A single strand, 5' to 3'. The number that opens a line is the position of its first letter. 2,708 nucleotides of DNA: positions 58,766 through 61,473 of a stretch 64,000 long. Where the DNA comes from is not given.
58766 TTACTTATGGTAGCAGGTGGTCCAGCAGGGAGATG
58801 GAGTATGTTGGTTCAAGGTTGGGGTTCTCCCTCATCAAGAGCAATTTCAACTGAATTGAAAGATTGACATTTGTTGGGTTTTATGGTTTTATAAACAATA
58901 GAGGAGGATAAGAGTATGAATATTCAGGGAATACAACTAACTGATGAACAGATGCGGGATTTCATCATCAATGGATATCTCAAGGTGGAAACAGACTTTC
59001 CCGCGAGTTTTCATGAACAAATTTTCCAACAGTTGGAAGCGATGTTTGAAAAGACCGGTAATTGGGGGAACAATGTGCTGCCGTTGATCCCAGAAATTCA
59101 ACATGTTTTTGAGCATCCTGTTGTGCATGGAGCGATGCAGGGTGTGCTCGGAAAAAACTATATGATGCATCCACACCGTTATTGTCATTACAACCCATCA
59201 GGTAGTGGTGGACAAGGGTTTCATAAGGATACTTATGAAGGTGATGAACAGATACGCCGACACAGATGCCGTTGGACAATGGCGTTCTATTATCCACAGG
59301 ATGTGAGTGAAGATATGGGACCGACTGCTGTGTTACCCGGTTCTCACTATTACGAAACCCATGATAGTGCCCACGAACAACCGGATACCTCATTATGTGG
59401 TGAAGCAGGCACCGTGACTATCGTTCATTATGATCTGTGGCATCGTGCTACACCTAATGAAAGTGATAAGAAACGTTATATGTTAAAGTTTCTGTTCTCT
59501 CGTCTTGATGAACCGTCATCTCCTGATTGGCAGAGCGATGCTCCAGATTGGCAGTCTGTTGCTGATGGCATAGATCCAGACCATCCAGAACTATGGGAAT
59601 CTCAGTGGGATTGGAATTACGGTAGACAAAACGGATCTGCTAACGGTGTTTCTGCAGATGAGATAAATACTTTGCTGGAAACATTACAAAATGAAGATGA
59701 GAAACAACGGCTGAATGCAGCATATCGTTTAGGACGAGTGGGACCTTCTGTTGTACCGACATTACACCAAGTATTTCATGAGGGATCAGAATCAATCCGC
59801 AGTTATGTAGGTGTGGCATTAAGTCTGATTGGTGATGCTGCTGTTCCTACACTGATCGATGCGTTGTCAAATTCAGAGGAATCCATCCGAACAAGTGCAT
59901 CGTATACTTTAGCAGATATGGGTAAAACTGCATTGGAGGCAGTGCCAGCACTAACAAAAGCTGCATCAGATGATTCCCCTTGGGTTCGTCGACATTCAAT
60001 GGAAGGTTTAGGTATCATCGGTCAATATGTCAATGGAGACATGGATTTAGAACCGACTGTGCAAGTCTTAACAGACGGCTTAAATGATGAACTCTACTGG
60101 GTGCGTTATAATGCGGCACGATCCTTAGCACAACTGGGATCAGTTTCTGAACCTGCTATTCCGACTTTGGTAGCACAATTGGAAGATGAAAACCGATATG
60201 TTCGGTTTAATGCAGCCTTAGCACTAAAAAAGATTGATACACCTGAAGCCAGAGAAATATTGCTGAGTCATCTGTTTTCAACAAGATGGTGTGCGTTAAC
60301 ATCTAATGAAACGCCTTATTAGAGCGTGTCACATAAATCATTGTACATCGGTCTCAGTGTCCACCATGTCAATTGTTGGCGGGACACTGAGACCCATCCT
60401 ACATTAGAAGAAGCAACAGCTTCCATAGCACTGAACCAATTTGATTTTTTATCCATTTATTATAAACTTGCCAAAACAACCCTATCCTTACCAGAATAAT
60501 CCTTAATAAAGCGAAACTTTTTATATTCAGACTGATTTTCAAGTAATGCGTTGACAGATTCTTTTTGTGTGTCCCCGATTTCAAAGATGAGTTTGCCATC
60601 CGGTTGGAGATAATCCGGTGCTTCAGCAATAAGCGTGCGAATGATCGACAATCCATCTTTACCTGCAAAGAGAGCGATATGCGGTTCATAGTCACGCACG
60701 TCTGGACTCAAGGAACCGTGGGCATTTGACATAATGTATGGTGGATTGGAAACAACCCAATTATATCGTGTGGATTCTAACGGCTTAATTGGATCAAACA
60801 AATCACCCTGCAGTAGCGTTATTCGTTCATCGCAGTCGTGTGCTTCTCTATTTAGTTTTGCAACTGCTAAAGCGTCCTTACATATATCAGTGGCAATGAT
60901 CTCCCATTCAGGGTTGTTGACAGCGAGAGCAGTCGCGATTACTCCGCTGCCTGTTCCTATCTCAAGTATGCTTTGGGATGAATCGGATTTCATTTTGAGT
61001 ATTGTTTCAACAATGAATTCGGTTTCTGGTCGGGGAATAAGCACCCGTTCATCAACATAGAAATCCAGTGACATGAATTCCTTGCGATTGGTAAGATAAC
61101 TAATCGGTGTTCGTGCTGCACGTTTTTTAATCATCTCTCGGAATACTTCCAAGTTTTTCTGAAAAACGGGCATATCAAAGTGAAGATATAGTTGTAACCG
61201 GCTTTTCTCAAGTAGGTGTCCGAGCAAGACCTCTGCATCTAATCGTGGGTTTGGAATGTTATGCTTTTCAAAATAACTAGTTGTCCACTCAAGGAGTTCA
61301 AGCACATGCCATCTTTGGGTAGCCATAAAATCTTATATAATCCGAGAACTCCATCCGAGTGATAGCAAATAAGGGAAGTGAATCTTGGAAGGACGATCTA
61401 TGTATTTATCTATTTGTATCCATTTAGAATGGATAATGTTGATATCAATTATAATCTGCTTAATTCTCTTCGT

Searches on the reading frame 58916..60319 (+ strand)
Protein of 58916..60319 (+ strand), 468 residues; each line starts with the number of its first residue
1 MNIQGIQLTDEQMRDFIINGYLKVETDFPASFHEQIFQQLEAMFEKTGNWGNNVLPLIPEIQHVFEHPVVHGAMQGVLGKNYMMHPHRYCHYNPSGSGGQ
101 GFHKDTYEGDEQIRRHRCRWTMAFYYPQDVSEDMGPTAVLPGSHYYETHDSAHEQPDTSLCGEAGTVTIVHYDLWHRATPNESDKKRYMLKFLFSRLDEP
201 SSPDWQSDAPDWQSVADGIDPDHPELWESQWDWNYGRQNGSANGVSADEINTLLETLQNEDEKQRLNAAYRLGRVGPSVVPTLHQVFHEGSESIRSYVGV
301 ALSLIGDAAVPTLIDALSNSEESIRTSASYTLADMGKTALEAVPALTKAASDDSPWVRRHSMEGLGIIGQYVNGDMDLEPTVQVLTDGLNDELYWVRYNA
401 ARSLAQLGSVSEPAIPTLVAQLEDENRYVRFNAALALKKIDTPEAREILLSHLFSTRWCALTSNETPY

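Call 63: search_protein_families(library=pfam, proteins=[window:58916-60319:+], max_evalue=0.001)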
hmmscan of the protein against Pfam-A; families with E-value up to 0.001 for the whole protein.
window:58916-60319:+ (468 aa): 7 families
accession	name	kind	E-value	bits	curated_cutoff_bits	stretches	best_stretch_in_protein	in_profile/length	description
PF13646.12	HEAT_2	-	2.5e-32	111.5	27.7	3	383-453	2-71/88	HEAT repeats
PF02985.28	HEAT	-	3.3e-19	67.6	23.5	0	383-410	3-30/31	HEAT repeat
PF03130.22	HEAT_PBS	-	1.1e-18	66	20.9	1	396-424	1-27/27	PBS lyase HEAT-like repeat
PF05721.19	PhyH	-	5.6e-12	46.8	22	1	61-187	61-211/213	Phytanoyl-CoA dioxygenase (PhyH)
PF13513.12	HEAT_EZ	-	1.3e-08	35.6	27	0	396-439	3-54/55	HEAT-like repeat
PF12717.13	Cnd1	-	1e-05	26.1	26.4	0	396-441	2-49/162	non-SMC mitotic condensation complex subunit 1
PF00514.29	Arm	-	3.5e-05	24.1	20.6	0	412-437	11-36/41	Armadillo/beta-catenin-like repeat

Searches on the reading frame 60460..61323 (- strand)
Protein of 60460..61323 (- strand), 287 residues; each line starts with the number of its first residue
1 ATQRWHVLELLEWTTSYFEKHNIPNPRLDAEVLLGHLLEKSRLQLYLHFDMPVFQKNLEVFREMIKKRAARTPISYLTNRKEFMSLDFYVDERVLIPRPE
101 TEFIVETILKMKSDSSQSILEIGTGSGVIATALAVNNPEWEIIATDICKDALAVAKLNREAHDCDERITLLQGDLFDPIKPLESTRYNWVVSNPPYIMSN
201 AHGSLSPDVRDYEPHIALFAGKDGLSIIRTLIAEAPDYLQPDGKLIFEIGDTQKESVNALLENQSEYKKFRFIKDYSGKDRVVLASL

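Call 63: search_protein_families(library=pfam, proteins=[window:60460-61323:-], max_evalue=0.001)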
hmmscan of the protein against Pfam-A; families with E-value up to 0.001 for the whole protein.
window:60460-61323:- (287 aa): 14 families
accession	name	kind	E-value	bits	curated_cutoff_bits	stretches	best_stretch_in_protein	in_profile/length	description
PF17827.6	PrmC_N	-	9.9e-20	71.3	23.4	1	9-78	1-70/71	PrmC N-terminal domain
PF05175.20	MTS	-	1.5e-16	61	23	1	102-197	21-109/170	Methyltransferase small domain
PF13847.12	Methyltransf_31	-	3.5e-10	40.2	27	1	114-267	2-129/145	Methyltransferase domain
PF13649.12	Methyltransf_25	-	1.1e-07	32.8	27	1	119-192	1-70/97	Methyltransferase domain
PF06325.19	PrmA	-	2.2e-07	31.1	22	1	109-193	155-233/296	Ribosomal protein L11 methyltransferase (PrmA)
PF08242.18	Methyltransf_12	-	4.2e-06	27.8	30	1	120-191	1-70/98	Methyltransferase domain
PF05971.18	Methyltransf_10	-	1.9e-05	24.6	23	1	112-202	97-193/299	RNA methyltransferase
PF08241.18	Methyltransf_11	-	3.8e-05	24.7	21.2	1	120-192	1-66/95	Methyltransferase domain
PF02390.23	Methyltransf_4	-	5.8e-05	23.1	24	1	118-156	4-42/173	Putative methyltransferase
PF12847.13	Methyltransf_18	-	0.00013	22.4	27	1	115-183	14-82/151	Methyltransferase domain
PF10294.15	Methyltransf_16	-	0.00029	21.1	21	1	109-169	40-101/174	Lysine methyltransferase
PF24675.1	NpmA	-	0.0003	20.6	60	1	107-153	15-61/214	16S rRNA (adenine(1408)-N(1))-methyltransferase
PF01170.24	UPF0020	-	0.00087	19.5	22.3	0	128-197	65-132/197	RMKL-like, methyltransferase domain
PF09445.16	Methyltransf_15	-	0.00096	19.2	22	0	119-195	4-80/165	RNA cap guanine-N2 methyltransferase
